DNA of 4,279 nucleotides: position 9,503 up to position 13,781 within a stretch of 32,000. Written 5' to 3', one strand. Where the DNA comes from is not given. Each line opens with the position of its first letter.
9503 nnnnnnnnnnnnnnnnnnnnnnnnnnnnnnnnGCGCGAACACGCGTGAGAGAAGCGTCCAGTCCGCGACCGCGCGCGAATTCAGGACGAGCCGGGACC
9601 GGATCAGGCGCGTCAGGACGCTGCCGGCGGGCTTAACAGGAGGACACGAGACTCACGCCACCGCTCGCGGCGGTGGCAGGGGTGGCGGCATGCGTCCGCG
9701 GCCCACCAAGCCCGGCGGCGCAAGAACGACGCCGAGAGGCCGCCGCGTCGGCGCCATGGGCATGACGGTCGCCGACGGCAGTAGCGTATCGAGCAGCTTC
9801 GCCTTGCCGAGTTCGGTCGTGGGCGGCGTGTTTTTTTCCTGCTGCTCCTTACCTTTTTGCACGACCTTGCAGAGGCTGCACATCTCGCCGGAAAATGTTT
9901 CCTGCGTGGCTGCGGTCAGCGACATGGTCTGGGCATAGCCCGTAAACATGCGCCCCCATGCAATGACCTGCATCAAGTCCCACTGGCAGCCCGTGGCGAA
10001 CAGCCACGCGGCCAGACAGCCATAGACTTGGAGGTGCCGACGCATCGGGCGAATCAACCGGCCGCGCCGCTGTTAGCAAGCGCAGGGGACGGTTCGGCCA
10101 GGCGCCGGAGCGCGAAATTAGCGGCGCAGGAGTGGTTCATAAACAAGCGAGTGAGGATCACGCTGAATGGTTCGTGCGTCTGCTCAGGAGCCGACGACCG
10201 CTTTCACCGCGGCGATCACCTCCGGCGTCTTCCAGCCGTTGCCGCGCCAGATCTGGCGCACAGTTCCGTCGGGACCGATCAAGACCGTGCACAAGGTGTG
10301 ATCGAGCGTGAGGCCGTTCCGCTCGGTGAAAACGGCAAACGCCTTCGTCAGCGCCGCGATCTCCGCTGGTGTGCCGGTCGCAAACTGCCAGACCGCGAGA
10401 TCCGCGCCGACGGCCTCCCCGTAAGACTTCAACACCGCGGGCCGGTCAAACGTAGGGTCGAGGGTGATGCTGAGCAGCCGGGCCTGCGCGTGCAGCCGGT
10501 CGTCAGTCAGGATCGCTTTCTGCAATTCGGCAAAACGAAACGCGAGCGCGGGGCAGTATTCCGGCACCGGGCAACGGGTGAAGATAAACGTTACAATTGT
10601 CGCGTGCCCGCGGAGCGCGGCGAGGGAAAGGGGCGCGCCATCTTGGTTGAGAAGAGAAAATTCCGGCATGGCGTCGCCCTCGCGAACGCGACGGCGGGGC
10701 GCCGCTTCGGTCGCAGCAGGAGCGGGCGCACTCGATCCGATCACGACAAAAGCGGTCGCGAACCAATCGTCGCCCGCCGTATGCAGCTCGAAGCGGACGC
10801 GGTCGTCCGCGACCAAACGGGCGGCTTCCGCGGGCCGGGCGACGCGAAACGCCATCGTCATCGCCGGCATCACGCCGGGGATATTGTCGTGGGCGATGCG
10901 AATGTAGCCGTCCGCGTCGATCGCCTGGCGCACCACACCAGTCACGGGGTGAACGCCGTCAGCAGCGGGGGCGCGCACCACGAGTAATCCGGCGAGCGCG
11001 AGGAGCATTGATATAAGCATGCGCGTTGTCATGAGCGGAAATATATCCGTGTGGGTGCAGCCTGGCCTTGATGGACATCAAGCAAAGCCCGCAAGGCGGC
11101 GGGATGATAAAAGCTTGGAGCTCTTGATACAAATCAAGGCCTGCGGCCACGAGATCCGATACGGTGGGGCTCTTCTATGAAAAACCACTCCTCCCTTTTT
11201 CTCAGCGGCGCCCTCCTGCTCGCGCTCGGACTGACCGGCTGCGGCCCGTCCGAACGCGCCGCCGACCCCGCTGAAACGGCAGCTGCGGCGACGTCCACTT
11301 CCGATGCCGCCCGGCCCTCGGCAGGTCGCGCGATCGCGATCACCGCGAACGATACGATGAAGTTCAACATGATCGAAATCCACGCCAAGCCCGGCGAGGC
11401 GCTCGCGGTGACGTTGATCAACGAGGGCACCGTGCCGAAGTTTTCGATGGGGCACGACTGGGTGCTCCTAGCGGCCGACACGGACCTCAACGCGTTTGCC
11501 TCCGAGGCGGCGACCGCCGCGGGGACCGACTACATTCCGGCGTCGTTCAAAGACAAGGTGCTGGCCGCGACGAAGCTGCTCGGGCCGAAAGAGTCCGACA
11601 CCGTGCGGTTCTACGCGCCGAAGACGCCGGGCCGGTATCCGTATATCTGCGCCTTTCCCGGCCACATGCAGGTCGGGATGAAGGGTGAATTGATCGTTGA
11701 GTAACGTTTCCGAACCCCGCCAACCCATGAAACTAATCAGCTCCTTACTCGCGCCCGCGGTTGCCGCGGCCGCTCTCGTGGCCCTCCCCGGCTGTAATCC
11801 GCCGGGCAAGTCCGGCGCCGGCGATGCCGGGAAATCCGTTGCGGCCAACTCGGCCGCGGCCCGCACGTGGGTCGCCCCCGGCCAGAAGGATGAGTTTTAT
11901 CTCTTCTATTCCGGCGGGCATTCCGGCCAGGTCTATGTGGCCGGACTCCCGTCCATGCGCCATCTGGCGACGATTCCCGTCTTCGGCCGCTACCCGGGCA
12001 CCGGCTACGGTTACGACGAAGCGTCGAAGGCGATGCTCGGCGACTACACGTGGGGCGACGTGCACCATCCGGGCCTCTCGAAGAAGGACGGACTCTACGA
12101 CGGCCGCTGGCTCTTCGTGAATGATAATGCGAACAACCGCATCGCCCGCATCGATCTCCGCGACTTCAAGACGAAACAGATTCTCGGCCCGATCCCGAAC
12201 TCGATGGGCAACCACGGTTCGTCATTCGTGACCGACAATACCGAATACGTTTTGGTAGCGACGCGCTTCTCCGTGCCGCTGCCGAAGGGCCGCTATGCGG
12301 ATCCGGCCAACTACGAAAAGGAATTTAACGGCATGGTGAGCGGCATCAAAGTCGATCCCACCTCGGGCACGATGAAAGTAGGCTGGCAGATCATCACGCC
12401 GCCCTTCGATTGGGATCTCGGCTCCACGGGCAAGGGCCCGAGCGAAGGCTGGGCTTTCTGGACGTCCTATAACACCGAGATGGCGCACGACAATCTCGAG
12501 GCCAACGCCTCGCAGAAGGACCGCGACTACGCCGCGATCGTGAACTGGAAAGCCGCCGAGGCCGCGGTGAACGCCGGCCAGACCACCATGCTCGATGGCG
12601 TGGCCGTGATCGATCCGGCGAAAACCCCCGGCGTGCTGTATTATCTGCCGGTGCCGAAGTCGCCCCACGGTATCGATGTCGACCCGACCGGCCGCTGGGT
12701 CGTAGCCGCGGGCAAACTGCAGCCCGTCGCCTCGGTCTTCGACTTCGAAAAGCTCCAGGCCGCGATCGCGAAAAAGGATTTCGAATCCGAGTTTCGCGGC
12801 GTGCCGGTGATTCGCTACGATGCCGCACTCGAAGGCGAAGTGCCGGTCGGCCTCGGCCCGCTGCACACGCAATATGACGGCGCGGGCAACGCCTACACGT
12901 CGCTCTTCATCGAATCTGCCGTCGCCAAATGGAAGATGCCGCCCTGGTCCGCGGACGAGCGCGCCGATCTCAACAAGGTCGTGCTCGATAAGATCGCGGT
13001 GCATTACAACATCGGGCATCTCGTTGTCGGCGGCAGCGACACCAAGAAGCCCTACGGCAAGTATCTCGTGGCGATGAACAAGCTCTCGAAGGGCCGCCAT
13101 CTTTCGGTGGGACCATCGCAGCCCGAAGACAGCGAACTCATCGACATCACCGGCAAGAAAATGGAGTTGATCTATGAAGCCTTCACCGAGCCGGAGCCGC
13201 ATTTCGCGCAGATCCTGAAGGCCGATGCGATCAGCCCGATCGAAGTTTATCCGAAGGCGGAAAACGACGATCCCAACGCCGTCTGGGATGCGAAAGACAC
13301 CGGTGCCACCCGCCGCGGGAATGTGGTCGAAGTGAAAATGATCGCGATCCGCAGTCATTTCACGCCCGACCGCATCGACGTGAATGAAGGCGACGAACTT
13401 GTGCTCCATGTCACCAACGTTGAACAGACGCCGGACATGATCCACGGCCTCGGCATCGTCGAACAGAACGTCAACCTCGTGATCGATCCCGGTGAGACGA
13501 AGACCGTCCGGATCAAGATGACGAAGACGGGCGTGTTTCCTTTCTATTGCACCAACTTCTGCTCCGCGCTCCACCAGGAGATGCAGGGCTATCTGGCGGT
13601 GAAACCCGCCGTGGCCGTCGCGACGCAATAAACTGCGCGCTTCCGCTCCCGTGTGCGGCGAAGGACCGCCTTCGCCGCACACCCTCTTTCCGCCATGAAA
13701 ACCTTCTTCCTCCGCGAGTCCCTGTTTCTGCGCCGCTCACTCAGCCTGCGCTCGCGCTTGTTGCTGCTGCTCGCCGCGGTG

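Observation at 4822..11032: Candidate dedicated copper import and insertion module facing nosZ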

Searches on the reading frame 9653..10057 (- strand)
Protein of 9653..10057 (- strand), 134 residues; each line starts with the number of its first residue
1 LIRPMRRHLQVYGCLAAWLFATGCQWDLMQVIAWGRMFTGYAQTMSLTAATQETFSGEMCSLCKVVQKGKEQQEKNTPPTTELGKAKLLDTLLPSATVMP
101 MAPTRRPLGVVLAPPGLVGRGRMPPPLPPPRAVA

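Call 5: search_protein_families(library=pfam, proteins=[window:9653-10057:-], max_evalue=0.01)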
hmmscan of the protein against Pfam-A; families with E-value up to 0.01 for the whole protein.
window:9653-10057:- (134 aa): 0 families

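Call 6: search_protein_families(library=ncbifam, proteins=[window:9653-10057:-], max_evalue=0.01)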
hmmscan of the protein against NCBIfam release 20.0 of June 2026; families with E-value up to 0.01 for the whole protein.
window:9653-10057:- (134 aa): 0 families

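Call 39: search_protein_families(library=pfam, proteins=[window:9656-10045:-], max_evalue=10)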
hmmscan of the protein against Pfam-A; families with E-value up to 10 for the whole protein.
seq(130 aa): 0 families

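Call 49: find_homologous_proteins(query=A2, max_evalue=0.001)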
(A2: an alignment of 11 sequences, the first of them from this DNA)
Query A2 (11 sequences) (130 aa, profile of the alignment): 323 proteins with E <= 0.001 among 2098 candidates; the best 120 are listed.
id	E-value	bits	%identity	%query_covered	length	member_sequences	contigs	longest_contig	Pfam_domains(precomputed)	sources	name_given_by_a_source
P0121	1.0e-46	176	40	98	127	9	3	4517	-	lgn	-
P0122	1.4e-46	176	37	65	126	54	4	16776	-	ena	-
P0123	1.7e-46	175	38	98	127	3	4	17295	-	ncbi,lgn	-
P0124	1.1e-45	173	42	56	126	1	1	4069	-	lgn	-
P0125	2.2e-45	172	41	98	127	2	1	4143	-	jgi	jgi:hypothetical protein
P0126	6.3e-45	170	42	54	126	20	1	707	-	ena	-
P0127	1.8e-44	169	41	98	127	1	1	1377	-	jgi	jgi:hypothetical protein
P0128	4.0e-44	168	99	100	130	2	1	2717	-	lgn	-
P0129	8.5e-44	167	45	80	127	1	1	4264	-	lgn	-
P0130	2.6e-43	165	41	55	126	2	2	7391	-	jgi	jgi:hypothetical protein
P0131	4.9e-43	164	47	65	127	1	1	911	-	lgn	-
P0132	2.1e-42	162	41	65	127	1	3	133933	-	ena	-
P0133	4.6e-42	161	39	79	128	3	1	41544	-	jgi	jgi:hypothetical protein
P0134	9.2e-42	160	38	98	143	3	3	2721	-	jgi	-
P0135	2.1e-41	159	55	60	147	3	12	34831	-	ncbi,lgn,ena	-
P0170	4.5e-39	151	48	98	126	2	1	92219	-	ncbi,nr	ncbi:MAG: hypothetical protein IPP19_12465 [Verrucomicrobia bacterium]|nr:hypothetical protein [Verr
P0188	3.3e-38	149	42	65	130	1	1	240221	-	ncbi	-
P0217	2.2e-36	143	41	100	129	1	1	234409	-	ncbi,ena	-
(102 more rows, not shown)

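Call 103: find_encoding_contigs(protein=P0170, flank=7000, max_places=1)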
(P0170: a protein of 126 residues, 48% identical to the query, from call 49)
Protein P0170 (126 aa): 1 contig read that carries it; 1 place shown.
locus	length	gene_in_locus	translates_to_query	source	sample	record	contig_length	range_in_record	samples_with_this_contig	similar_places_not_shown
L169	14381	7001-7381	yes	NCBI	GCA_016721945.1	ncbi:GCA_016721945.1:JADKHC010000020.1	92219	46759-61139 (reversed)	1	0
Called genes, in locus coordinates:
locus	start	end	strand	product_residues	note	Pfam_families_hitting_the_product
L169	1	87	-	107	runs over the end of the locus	PF03551:PadR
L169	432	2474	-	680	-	PF01702:TGT, PF05430:Methyltransf_30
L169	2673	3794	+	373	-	-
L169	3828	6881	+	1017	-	-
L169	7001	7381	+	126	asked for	-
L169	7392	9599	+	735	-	PF07715:Plug, PF00593:TonB_dep_Rec_b-barrel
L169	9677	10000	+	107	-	-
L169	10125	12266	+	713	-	PF07715:Plug, PF00593:TonB_dep_Rec_b-barrel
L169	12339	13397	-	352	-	PF01758:SBF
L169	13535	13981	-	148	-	PF01451:LMWPc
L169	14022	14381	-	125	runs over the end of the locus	PF01022:HTH_5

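Call 104: find_encoding_contigs(protein=P0188, flank=7000, max_places=1)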
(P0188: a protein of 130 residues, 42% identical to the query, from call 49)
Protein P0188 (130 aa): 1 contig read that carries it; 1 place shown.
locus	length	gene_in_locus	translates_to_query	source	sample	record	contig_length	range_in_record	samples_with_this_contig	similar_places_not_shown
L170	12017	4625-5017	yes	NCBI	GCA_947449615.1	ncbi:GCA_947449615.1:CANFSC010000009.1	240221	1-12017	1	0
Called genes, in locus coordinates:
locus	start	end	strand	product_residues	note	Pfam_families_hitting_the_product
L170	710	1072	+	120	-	PF19570:DUF6088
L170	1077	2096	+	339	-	PF08843:AbiEii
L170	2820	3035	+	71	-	-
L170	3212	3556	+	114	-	-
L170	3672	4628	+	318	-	PF11604:CusF_Ec, PF00578:AhpC-TSA, PF02630:SCO1-SenC, PF08534:Redoxin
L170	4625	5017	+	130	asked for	-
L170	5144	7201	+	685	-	PF07715:Plug, PF00593:TonB_dep_Rec_b-barrel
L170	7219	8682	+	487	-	PF03929:PepSY_TM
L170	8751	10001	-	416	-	-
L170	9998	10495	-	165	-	PF00174:Oxidored_molyb (weak)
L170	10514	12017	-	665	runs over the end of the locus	PF07715:Plug, PF00593:TonB_dep_Rec_b-barrel, PF14905:OMP_b-brl_3 (weak)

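Call 105: find_encoding_contigs(protein=P0217, flank=7000, max_places=1)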
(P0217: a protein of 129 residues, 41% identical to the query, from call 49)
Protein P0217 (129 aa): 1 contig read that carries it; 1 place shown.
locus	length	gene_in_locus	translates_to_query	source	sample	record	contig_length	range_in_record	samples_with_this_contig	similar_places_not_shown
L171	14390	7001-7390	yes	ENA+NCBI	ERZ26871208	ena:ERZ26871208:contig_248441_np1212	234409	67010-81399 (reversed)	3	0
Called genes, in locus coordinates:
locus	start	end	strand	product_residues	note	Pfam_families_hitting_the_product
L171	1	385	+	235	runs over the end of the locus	PF04298:Zn_peptidase_2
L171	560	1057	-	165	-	PF13560:HTH_31, PF01381:HTH_3 (weak)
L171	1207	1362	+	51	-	-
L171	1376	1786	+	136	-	PF00072:Response_reg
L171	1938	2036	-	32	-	-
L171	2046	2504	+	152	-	-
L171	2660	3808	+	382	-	-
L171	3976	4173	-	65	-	-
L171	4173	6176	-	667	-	PF00263:Secretin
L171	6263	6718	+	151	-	-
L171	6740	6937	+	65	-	-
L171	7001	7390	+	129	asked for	-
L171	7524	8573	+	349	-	-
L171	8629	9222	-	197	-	PF02732:ERCC4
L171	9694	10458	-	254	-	-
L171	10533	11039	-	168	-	PF04828:GFA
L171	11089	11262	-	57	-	PF16277:DUF4926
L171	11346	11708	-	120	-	PF15731:MqsA_antitoxin, PF13560:HTH_31, PF20432:Xre-like-HTH, PF12844:HTH_19, PF01381:HTH_3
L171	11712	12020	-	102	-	PF06296:RelE (weak)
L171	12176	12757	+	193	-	-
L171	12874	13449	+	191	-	PF18734:HEPN_AbiU2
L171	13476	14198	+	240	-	-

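Call 108: search_protein_families(library=pfam, proteins=[L171:7524-8573:+, L169:9677-10000:+], max_evalue=0.01)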
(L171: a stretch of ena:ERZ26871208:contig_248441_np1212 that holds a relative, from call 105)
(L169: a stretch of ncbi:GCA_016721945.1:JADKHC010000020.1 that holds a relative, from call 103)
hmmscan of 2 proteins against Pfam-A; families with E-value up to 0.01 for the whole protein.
L171:7524-8573:+ (349 aa): 0 families

L169:9677-10000:+ (107 aa): 0 families

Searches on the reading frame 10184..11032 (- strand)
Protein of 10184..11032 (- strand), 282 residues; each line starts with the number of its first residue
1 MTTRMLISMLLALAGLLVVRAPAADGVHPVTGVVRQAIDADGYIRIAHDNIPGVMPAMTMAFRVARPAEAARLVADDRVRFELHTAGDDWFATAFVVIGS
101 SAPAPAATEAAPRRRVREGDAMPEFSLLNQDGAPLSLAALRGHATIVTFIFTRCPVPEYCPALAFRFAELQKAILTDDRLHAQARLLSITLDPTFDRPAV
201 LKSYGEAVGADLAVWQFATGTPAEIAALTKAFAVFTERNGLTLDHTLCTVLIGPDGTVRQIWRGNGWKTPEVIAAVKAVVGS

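Call 5: search_protein_families(library=pfam, proteins=[window:10184-11032:-], max_evalue=0.01)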
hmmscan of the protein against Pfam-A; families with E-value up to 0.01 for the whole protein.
window:10184-11032:- (282 aa): 4 families
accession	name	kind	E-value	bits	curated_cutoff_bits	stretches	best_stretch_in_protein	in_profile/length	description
PF02630.20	SCO1-SenC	-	4.2e-22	79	22.8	1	123-258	2-134/134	SCO1/SenC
PF11604.15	CusF_Ec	-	1.4e-14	54.1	27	1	28-88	2-63/72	Copper binding periplasmic protein CusF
PF00578.27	AhpC-TSA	-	2.7e-06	27.8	26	1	119-260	2-123/124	AhpC/TSA family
PF08534.16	Redoxin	-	7.3e-05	23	26.6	1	118-160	2-44/148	Redoxin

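Call 6: search_protein_families(library=ncbifam, proteins=[window:10184-11032:-], max_evalue=0.01)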
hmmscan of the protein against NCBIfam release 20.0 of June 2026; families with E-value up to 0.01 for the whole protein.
window:10184-11032:- (282 aa): 1 family
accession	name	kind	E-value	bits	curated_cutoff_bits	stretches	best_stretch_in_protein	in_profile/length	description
NF007348.0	PRK09838.1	subfamily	0.00033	20.8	143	1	29-83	44-99/115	cation efflux system protein CusF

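Call 69: find_related_loci(query=window:10184-11032:-, collection=metagenome_contigs, flank=8000)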
Query window:10184-11032:- (282 aa) in metagenome_contigs; peptide patterns used: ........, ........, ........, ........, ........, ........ (x = any residue, [..] = any of these).
539 stretches matched a pattern; 243 encode a relative of the query (tblastn E <= 1e-3); the best 80 are kept; 80 distinct loci.
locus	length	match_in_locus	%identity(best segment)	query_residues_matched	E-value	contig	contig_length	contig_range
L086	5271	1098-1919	60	1-273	6e-106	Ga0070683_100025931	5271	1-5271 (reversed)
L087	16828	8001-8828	60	1-276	1e-99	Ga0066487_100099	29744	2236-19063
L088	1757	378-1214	55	1-277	3e-105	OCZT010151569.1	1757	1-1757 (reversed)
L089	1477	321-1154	56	1-279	5e-105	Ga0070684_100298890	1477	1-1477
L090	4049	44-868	57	1-276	4e-98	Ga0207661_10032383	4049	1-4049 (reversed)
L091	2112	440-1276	56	4-280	3e-98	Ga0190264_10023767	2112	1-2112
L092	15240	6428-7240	53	1-267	1e-88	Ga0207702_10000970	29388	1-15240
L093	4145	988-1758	51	20-277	4e-83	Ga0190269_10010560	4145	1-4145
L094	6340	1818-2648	50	1-281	2e-82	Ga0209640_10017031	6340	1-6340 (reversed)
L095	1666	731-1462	52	30-277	1e-85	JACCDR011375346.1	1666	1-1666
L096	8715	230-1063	51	1-282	2e-81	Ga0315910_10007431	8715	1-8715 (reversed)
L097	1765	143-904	55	27-278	2e-83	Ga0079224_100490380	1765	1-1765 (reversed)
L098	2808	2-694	52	46-277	7e-77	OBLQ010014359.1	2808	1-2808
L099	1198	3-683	56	55-278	9e-82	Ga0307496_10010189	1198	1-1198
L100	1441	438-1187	50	30-279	9e-80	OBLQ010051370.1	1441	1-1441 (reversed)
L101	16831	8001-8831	53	1-277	7e-90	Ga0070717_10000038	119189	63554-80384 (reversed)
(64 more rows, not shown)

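Call 90: list_cluster_members(proteins=[window:9656-10045:-, window:9656-10057:-, window:10187-11032:-, window:5453-6013:-, window:7375-9516:-])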
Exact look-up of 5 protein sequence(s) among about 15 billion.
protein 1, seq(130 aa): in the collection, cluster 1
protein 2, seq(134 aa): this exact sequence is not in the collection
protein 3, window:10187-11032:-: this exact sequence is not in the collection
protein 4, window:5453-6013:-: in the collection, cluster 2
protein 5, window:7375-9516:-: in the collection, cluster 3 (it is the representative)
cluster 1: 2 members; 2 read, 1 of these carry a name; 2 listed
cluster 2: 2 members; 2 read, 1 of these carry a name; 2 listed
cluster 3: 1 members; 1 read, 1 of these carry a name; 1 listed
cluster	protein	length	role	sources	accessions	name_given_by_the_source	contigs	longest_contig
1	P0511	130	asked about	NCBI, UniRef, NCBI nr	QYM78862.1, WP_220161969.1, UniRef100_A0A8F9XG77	hypothetical protein K0B96_16395 [Horticoccus luteus] | Uncharacterized protein n=1 Tax=Horticoccus luteus TaxID=2862869 RepID=A0A8F9XG77_9BACT | hypothetical protein [Horticoccus luteus]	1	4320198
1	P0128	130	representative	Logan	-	-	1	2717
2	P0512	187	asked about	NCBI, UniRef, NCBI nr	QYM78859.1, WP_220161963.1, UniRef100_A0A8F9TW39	TlpA family protein disulfide reductase [Horticoccus luteus] | TlpA family protein disulfide reductase n=1 Tax=Horticoccus luteus TaxID=2862869 ... | TlpA disulfide reductase family protein [Horticoccus luteus]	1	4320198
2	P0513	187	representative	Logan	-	-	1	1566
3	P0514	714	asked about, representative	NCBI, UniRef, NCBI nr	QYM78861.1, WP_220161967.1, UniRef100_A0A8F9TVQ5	TonB-dependent receptor [Horticoccus luteus] | TonB-dependent receptor n=1 Tax=Horticoccus luteus TaxID=2862869 RepID=A0A8F9TVQ5_9BACT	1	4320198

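Call 108: search_protein_families(library=pfam, proteins=[L101:1324-1743:-, L101:507-854:-, L101:962-1204:-, L087:402-1412:+, L101:21-896:+], max_evalue=0.01)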
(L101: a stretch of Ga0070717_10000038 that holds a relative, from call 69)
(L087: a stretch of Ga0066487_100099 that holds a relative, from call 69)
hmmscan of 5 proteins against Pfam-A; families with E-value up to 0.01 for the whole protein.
L101:1324-1743:- (139 aa): 1 family
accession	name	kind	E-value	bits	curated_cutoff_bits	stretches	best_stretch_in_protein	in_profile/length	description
PF01152.27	Bac_globin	-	9.6e-10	39.1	21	1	19-105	9-99/121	Bacterial-like globin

L101:507-854:- (115 aa): 0 families

L101:962-1204:- (80 aa): 0 families

L087:402-1412:+ (336 aa): 0 families

L101:21-896:+ (291 aa): 0 families

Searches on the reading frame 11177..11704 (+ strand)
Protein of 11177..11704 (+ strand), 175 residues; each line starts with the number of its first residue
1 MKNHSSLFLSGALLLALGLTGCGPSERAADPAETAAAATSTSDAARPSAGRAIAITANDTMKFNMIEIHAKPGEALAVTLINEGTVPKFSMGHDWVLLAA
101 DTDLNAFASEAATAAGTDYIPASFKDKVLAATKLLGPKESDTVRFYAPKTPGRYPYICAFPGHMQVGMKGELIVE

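Call 7: search_protein_families(library=pfam, proteins=[window:11177-11704:+], max_evalue=0.001)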
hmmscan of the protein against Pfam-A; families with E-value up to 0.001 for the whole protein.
window:11177-11704:+ (175 aa): 2 families
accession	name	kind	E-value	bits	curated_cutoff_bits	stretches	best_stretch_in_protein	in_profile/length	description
PF00127.26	Copper-bind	-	2.7e-11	44.2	21.2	1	55-175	7-99/99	Copper binding proteins, plastocyanin/azurin family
PF13473.12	Cupredoxin_1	-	2.3e-06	28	27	0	121-174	56-104/104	Cupredoxin-like domain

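Call 96: search_protein_families(library=ncbifam, proteins=[window:11177-11704:+], max_evalue=0.00001)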
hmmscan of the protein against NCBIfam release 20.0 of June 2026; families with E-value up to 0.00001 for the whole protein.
window:11177-11704:+ (175 aa): 2 families
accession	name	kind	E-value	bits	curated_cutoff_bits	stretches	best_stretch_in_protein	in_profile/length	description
TIGR02695.1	azurin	equivalog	4.9e-21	75.4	105.1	1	53-172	3-123/125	azurin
NF051440.1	CuResCopIPSEAE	equivalog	1.3e-06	28.3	280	0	28-86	21-75/180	copper-resistant cuproprotein CopI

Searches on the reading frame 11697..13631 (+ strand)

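Call 7: search_protein_families(library=pfam, proteins=[window:11697-13631:+], max_evalue=0.001)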
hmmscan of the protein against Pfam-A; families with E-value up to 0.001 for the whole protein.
window:11697-13631:+ (644 aa): 2 families
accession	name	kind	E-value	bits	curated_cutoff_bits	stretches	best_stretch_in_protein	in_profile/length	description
PF18764.7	nos_propeller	-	2.3e-34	117.6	30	1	432-502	1-71/71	Nitrous oxide reductase propeller repeat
PF13473.12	Cupredoxin_1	-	1.5e-08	35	27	1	546-635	23-104/104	Cupredoxin-like domain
